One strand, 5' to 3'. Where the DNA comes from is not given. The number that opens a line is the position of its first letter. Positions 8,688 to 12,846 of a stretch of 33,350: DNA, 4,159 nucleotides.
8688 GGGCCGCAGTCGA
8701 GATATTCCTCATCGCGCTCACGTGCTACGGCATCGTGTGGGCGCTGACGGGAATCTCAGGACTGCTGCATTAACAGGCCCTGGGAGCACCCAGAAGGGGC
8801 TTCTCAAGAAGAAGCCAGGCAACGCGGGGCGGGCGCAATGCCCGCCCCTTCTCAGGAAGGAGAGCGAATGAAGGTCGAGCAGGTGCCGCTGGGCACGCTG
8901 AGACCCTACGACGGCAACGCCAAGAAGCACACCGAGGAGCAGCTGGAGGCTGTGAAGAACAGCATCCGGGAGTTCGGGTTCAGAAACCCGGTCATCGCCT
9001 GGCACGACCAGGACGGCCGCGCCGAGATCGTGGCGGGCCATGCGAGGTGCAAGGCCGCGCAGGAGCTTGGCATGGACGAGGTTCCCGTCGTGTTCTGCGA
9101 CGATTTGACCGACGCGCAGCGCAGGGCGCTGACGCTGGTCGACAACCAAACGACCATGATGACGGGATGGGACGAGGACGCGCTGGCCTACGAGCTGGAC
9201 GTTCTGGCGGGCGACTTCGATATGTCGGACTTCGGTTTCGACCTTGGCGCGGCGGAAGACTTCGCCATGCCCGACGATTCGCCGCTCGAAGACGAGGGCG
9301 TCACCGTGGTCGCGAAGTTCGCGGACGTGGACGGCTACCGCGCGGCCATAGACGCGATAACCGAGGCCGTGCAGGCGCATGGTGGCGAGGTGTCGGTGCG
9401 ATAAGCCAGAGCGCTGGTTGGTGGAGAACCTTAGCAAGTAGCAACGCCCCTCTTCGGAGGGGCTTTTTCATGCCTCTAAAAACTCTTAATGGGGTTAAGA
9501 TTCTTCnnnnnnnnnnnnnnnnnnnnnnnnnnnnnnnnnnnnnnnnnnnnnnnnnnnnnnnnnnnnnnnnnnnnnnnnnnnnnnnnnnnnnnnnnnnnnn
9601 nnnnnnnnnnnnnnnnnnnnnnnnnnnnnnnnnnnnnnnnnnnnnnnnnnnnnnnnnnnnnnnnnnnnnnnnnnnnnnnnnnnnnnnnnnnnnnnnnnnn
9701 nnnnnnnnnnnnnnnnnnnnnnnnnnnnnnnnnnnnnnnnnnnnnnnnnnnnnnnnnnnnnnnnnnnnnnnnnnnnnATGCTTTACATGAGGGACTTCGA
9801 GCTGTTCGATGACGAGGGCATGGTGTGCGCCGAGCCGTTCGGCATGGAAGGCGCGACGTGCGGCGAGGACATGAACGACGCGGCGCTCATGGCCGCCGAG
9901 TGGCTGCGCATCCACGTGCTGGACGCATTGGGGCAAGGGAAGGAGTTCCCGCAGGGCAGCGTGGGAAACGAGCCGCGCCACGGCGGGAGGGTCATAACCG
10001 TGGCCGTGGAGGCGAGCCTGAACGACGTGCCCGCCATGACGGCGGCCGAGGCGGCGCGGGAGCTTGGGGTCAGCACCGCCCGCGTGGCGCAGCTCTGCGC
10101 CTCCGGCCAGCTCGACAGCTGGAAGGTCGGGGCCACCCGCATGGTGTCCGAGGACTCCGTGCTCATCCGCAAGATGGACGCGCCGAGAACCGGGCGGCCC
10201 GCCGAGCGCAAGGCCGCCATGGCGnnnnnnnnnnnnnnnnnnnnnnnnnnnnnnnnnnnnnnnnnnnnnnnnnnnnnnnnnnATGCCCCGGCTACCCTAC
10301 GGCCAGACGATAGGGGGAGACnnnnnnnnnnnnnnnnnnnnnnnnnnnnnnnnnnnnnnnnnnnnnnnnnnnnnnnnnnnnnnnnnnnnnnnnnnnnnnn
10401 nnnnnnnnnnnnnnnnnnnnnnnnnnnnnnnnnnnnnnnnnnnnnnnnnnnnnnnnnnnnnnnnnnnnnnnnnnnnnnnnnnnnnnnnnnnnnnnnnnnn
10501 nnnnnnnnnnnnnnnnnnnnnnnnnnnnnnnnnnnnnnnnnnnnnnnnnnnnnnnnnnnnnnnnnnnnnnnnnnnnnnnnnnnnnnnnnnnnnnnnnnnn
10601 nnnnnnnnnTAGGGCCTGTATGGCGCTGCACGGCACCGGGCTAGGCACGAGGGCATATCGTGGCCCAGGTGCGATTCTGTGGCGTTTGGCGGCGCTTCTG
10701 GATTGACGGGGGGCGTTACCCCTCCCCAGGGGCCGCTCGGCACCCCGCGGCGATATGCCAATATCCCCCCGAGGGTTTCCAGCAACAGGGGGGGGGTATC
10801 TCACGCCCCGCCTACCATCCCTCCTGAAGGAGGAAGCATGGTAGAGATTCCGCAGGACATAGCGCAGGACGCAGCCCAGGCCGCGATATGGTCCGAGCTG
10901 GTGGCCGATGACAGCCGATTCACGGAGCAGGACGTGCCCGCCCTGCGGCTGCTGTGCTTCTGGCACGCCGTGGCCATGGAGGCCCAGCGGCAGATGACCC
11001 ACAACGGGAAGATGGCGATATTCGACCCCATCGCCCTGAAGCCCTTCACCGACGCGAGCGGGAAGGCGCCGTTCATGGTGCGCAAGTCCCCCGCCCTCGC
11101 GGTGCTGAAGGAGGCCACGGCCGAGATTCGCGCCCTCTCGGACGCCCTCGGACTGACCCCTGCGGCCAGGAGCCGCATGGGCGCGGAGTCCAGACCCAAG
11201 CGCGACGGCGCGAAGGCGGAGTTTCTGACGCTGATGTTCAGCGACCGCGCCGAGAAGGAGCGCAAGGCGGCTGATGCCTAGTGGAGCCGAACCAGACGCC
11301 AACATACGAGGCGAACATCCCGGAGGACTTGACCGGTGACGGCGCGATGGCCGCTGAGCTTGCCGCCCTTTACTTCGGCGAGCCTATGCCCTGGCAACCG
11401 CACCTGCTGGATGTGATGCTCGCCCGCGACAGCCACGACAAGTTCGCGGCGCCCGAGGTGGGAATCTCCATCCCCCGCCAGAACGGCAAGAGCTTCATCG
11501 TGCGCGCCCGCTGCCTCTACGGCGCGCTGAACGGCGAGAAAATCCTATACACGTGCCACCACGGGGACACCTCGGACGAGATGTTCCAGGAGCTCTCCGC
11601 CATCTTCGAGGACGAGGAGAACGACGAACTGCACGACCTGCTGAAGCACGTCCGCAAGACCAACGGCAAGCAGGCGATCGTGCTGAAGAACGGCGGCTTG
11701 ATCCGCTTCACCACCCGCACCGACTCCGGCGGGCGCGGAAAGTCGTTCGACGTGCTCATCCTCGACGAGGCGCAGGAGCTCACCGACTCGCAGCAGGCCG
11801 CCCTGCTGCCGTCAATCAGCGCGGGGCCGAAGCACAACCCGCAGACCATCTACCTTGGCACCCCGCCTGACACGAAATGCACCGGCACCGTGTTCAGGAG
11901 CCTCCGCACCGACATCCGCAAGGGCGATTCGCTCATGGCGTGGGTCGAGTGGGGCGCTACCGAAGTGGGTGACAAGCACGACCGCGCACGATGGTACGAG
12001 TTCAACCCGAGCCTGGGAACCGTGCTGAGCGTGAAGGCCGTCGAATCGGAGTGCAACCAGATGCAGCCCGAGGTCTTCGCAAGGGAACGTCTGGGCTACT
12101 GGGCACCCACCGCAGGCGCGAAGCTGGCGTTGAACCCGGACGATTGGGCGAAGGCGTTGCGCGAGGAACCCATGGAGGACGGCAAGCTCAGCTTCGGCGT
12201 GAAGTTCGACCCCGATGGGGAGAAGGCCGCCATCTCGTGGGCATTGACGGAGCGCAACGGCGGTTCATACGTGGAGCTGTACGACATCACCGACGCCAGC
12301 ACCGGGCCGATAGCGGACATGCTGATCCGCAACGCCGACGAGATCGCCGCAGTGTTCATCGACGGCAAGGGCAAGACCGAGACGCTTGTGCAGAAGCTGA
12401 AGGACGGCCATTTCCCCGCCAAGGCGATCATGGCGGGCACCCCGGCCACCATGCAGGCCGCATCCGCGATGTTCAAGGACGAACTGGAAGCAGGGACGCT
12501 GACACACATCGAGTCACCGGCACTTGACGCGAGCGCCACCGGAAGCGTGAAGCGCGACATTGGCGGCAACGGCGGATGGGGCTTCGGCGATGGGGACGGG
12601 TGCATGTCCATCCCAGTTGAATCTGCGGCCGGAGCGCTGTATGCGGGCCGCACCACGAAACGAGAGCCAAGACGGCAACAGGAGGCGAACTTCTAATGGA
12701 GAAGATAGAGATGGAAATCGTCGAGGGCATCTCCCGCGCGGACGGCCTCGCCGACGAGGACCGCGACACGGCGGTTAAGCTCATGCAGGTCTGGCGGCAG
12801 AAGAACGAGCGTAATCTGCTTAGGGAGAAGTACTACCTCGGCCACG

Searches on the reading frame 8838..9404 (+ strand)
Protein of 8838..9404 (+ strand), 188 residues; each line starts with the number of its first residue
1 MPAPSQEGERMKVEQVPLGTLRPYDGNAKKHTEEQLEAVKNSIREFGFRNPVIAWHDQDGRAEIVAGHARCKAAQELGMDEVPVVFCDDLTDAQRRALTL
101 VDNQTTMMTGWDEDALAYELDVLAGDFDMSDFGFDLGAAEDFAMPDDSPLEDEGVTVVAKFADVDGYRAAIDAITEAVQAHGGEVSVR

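Call 44: search_protein_families(library=phrogs, proteins=[window:8838-9404:+], max_evalue=0.00001)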
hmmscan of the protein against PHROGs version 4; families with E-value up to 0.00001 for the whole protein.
window:8838-9404:+ (188 aa): 18 families
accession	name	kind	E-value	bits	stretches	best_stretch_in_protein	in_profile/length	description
phrog_620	-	DNA, RNA and nucleotide metabolism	4.8e-46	158.6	1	8-142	4-134/217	ParB-like partition protein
phrog_498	-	other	1.6e-44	153.5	1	8-149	30-170/633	DNA methyltransferase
phrog_15396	-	DNA, RNA and nucleotide metabolism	5.7e-34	119.1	1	11-154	2-141/258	ParB-like partition nuclease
phrog_8071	-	DNA, RNA and nucleotide metabolism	8e-30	105.3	1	10-136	4-125/389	ParB-like partition protein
phrog_940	-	DNA, RNA and nucleotide metabolism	1.2e-26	94.9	1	10-140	3-128/388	nuclease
phrog_930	-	DNA, RNA and nucleotide metabolism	9.7e-26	92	1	11-136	5-126/223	ParB-like partition protein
phrog_723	-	DNA, RNA and nucleotide metabolism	1.2e-24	88.3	1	11-149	11-147/223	ParB-like partition protein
phrog_9353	-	unknown function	5.9e-19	69.9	1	19-136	17-131/245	-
phrog_4715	-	DNA, RNA and nucleotide metabolism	1.2e-16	61.3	1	5-123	139-259/630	ParB-like partition protein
phrog_18056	-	DNA, RNA and nucleotide metabolism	9.8e-16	58.6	1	11-108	1-93/387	ParB-like partition nuclease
phrog_6218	-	DNA, RNA and nucleotide metabolism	9.2e-11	42.5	1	38-104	29-97/506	ParB-like partition protein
phrog_3264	-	DNA, RNA and nucleotide metabolism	1.8e-10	42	1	12-103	48-138/337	ParB-like partition protein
phrog_5475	-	unknown function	3.8e-10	40.2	1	13-106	3-88/458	-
phrog_26387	-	DNA, RNA and nucleotide metabolism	1.8e-09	38.4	1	11-101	8-100/252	ParB-like partition nuclease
phrog_7405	-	unknown function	5.8e-09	37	1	8-129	19-138/250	-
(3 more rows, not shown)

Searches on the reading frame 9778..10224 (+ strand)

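Call 63: search_protein_families(library=pfam, proteins=[window:9778-10224:+], max_evalue=0.001)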
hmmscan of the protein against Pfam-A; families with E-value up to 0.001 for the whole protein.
window:9778-10224:+ (149 aa): 1 family
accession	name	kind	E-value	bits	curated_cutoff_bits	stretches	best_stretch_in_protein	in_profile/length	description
PF12728.13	HTH_17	-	1.1e-05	26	27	1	87-128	2-43/51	Helix-turn-helix domain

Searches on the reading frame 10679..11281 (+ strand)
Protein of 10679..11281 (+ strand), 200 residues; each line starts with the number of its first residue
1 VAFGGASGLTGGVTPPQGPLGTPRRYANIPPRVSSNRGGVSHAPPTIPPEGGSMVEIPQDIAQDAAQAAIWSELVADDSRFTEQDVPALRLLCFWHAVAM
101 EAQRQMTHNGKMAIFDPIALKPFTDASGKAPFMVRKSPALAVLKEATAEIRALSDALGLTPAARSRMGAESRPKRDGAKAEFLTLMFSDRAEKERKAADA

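Call 44: search_protein_families(library=phrogs, proteins=[window:10679-11281:+], max_evalue=0.00001)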
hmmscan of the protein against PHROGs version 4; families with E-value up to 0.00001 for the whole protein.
window:10679-11281:+ (200 aa): 1 family
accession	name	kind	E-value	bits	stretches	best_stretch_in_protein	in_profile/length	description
phrog_83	-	head and packaging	1.3e-14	55.3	1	70-196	95-209/246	terminase small subunit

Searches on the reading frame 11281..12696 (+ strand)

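Call 44: search_protein_families(library=phrogs, proteins=[window:11281-12696:+], max_evalue=0.00001)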
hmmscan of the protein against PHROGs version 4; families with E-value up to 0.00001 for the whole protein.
window:11281-12696:+ (471 aa): 7 families
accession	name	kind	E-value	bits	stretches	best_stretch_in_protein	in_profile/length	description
phrog_9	-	head and packaging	9.4e-49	167.9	1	33-456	98-663/812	terminase large subunit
phrog_17688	-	unknown function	2.6e-40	139.7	1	36-275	42-278/290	-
phrog_2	-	head and packaging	1.8e-20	74.3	1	34-452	265-595/807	terminase large subunit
phrog_6910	-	unknown function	7.4e-13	49.4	1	75-183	16-114/125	-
phrog_7579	-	head and packaging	1.2e-10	42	1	63-279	23-218/239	terminase large subunit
phrog_3167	-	unknown function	5.1e-08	33.7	1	79-170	26-113/124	-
phrog_5989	-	head and packaging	4.1e-07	30.5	1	60-166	159-262/347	terminase large subunit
